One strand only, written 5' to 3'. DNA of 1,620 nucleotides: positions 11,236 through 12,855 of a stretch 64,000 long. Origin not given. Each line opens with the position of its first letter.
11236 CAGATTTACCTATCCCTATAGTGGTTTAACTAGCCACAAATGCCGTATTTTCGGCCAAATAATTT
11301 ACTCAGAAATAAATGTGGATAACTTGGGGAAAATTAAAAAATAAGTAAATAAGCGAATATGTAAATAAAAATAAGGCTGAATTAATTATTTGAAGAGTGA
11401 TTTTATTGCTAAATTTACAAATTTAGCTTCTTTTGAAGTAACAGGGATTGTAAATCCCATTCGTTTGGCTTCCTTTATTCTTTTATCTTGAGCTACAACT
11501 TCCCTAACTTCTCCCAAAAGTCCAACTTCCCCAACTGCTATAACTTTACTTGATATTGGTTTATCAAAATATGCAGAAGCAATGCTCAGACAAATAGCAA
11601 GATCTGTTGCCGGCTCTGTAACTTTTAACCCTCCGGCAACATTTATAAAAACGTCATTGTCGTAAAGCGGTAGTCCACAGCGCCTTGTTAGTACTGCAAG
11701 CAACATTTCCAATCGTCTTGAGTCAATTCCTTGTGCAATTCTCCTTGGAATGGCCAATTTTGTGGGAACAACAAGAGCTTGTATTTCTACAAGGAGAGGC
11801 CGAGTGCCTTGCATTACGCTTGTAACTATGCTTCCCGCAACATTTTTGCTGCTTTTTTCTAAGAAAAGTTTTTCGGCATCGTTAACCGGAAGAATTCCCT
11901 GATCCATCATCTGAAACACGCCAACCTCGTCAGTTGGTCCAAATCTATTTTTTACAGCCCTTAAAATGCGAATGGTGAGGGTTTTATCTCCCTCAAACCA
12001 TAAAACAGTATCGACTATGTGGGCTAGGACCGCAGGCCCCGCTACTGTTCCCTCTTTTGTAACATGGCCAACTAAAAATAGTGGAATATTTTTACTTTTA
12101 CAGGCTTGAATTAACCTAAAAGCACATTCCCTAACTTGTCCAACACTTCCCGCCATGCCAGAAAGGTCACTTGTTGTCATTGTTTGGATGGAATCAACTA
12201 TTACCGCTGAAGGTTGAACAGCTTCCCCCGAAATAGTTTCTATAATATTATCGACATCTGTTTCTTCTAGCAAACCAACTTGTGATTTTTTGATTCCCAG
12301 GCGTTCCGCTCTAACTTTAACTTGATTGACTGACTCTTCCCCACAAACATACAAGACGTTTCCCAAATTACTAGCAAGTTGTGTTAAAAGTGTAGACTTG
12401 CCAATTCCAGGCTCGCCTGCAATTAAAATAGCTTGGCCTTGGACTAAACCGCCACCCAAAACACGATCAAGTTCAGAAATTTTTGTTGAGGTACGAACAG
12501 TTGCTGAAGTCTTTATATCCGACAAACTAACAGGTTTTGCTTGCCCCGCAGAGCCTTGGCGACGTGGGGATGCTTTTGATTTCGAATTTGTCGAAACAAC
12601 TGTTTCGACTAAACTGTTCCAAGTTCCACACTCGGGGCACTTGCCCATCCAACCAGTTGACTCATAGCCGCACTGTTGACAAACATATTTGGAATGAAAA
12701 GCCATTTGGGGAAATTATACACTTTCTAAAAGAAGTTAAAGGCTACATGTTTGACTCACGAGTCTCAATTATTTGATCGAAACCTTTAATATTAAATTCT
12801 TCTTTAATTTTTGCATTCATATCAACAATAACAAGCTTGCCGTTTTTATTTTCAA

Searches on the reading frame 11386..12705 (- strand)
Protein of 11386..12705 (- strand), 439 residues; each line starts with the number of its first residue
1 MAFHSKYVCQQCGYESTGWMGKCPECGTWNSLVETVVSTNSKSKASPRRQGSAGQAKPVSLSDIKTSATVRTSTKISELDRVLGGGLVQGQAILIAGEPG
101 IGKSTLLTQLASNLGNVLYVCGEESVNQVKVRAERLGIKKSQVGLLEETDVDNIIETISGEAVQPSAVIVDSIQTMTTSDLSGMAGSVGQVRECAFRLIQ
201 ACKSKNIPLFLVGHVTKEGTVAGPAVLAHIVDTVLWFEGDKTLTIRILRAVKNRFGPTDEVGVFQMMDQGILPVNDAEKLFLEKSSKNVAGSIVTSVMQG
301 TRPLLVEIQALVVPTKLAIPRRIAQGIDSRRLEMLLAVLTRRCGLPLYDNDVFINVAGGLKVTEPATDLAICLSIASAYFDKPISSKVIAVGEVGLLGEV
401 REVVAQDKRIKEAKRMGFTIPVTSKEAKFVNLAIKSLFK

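Call 15: search_protein_families(library=pfam, proteins=[window:11386-12705:-], max_evalue=0.001)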
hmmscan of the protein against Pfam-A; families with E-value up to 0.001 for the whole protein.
window:11386-12705:- (439 aa): 11 families
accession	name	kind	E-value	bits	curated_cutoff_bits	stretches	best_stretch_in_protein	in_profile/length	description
PF06745.19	ATPase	-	2.8e-14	53.5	26.6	1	73-259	2-211/231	KaiC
PF18073.7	Zn_ribbon_LapB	-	1.2e-12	47.7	25.7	1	7-34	1-28/28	Rubredoxin metal binding domain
PF13481.12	AAA_25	-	4.3e-11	43.3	27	1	68-219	11-194/195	AAA domain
PF03796.21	DnaB_C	-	1.5e-06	28.3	27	1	73-183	3-119/255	DnaB-like helicase C terminal domain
PF13541.12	ChlI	-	1.5e-05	25.3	27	1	343-419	36-113/121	Subunit ChlI of Mg-chelatase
PF13401.12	AAA_22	-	1.7e-05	25.6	27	1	91-214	6-123/130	AAA domain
PF13479.12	AAA_24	-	5.6e-05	23.5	27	1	91-175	3-75/195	AAA domain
PF13191.12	AAA_16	-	0.00018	22.5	32.6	1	79-115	12-49/167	AAA ATPase domain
PF00004.35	AAA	-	0.00031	21.6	21.2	1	93-187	1-80/131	ATPase family associated with various cellular activities (AAA)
PF00005.33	ABC_tran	-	0.00056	21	25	0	87-153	8-71/137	ABC transporter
PF03266.21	NTPase_1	-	0.00061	20.1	23.9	0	93-141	2-50/168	NTPase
